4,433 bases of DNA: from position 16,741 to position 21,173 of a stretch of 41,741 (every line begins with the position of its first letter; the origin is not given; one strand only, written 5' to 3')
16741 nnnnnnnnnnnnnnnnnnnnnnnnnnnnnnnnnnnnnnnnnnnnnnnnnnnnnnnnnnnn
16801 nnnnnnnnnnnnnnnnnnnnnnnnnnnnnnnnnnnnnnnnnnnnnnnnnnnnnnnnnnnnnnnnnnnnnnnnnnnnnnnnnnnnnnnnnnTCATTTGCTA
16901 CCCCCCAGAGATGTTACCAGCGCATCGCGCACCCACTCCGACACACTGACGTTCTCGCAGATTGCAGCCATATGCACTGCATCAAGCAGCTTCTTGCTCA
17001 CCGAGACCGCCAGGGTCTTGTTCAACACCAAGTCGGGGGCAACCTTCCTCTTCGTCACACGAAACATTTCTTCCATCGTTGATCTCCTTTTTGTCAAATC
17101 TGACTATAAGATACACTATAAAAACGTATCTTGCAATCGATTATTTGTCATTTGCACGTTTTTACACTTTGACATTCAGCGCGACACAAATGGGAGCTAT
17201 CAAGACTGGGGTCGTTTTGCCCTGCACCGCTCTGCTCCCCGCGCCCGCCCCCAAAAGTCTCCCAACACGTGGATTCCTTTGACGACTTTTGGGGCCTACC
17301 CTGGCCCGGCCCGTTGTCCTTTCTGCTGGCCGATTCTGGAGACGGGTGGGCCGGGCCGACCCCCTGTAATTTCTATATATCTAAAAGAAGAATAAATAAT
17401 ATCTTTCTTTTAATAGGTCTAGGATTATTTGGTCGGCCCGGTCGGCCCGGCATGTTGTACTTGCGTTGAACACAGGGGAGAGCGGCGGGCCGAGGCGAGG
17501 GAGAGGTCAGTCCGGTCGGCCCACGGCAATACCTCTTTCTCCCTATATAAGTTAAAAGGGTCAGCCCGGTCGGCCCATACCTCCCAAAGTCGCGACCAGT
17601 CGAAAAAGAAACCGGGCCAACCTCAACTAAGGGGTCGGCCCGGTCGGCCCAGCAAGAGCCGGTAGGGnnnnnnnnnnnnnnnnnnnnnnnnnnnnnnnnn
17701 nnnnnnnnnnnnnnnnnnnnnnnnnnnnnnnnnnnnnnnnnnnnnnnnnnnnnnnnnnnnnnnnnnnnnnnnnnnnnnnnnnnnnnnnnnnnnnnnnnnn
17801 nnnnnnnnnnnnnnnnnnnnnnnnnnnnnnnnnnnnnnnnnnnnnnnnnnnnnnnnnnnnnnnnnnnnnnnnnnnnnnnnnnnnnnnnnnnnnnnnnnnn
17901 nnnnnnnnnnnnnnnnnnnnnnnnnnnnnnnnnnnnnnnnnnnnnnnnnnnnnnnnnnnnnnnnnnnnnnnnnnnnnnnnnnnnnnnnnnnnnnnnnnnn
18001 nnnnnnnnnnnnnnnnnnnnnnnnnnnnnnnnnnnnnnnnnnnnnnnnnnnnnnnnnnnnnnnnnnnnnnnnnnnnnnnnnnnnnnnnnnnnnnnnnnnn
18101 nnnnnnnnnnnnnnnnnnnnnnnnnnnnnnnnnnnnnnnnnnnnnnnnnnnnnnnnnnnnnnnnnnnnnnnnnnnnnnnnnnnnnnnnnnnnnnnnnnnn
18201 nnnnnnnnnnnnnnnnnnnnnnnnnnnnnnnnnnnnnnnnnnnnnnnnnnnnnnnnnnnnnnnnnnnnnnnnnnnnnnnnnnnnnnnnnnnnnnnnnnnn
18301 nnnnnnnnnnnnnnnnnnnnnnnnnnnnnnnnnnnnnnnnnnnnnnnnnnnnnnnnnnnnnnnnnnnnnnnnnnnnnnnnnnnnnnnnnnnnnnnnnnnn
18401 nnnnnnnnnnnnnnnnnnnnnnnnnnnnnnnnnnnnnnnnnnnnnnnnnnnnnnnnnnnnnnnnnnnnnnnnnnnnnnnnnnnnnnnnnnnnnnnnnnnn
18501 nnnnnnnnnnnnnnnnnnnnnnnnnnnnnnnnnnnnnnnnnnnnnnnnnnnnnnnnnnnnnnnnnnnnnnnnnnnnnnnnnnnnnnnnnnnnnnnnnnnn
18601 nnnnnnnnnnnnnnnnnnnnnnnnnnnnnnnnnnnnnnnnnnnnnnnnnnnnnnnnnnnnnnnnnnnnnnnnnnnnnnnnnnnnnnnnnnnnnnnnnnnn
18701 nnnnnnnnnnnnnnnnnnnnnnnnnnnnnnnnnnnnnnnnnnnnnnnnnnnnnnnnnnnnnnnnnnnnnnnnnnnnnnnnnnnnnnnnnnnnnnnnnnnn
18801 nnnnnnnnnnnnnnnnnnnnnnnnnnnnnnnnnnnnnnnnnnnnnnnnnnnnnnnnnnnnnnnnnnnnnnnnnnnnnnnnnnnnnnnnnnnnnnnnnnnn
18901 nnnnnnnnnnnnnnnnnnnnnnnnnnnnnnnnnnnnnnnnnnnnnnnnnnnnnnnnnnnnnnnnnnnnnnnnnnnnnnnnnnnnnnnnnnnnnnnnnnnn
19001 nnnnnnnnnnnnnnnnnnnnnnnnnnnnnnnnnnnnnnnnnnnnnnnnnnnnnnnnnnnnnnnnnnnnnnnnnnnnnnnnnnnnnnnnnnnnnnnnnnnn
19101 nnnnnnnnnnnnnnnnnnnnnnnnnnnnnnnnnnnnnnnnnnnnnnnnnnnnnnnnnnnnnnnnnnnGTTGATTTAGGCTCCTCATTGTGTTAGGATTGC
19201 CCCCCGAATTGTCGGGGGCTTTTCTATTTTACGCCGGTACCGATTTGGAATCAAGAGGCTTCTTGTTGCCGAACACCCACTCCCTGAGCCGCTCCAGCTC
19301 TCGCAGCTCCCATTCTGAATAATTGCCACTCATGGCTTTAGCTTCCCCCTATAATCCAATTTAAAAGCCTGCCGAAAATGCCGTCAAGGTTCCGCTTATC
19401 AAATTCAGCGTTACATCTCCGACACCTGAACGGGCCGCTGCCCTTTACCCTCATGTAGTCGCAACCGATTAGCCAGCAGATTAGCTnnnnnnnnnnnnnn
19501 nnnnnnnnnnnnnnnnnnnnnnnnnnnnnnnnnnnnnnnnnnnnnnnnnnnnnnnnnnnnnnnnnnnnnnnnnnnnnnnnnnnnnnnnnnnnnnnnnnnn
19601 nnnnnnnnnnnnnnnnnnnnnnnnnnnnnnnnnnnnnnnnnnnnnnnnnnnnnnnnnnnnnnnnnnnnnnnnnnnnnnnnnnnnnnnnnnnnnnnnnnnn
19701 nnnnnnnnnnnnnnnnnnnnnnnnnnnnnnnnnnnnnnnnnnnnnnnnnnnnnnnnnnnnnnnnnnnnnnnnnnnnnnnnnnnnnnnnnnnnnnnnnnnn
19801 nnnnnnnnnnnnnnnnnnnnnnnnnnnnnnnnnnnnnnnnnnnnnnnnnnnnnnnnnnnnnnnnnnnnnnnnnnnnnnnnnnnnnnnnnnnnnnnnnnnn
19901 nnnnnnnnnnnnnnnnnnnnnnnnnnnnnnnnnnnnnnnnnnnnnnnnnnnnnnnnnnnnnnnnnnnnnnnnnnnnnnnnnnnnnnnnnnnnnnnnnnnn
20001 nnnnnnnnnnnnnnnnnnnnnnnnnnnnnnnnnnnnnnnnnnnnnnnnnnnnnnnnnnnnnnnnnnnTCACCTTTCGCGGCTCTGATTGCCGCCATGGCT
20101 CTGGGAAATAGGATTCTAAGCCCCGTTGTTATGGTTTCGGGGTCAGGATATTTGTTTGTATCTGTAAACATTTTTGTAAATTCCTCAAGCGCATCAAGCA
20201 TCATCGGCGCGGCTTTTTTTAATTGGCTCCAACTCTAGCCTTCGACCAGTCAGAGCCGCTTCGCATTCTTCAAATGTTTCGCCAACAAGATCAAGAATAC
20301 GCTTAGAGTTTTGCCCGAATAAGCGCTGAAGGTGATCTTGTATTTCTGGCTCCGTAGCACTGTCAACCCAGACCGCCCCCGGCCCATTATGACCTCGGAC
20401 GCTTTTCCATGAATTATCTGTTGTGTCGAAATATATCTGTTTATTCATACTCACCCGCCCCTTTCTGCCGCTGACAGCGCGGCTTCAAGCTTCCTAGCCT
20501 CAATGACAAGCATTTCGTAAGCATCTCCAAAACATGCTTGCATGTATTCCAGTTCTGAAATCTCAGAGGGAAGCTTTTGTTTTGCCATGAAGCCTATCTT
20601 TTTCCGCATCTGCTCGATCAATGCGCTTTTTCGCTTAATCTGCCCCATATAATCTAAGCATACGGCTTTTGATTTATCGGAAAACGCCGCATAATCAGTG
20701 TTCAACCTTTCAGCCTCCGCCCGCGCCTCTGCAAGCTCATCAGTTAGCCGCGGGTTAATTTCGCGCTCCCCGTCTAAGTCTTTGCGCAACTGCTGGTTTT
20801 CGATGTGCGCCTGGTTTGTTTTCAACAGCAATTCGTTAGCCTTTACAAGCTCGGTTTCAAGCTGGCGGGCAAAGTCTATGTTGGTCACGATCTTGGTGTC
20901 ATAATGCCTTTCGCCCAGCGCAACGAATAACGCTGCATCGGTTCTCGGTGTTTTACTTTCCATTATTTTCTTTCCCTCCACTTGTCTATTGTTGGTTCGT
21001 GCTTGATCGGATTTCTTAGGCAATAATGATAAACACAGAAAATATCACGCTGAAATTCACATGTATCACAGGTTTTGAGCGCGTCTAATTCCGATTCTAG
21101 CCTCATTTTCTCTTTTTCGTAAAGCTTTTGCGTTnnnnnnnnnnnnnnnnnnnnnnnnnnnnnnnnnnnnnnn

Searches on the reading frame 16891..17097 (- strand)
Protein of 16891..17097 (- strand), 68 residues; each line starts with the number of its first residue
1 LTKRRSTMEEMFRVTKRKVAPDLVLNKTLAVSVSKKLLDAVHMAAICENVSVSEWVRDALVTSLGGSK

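Call 53: search_protein_families(library=ncbifam, proteins=[window:16891-17097:-], max_evalue=1)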
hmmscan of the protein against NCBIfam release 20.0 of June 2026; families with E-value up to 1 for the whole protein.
window:16891-17097:- (68 aa): 1 family
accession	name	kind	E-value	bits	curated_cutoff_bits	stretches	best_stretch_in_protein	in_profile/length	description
TIGR04251.1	SCM_rSAM_ScmF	equivalog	0.086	12.2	400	1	3-63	157-217/353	SynChlorMet cassette radical SAM/SPASM protein ScmF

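Call 60: search_protein_families(library=pfam, proteins=[window:16891-17097:-], max_evalue=0.1)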
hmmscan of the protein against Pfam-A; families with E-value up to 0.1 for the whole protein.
window:16891-17097:- (68 aa): 2 families
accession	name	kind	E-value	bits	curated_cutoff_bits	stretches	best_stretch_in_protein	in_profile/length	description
PF05534.18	HicB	-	0.027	14.8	21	1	25-60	16-51/51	HicB family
PF01402.27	RHH_1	-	0.092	13.2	20.5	0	31-60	4-33/39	Ribbon-helix-helix protein, copG family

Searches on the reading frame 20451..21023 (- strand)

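Call 60: search_protein_families(library=pfam, proteins=[window:20451-21023:-], max_evalue=0.1)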
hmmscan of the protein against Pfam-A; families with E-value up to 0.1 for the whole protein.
window:20451-21023:- (190 aa): 2 families
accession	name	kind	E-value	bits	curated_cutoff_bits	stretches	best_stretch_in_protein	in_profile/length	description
PF23404.1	FAZ1_C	-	0.0041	17.6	27.6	1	75-107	3-35/35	FAZ1, C-terminal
PF03245.18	Phage_lysis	-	0.011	16.4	25.4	1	60-113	9-60/126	Bacteriophage Rz lysis protein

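Call 98: search_protein_families(library=phrogs, proteins=[window:20451-21023:-], max_evalue=0.001)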
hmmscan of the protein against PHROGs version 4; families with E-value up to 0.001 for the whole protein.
window:20451-21023:- (190 aa): 0 families
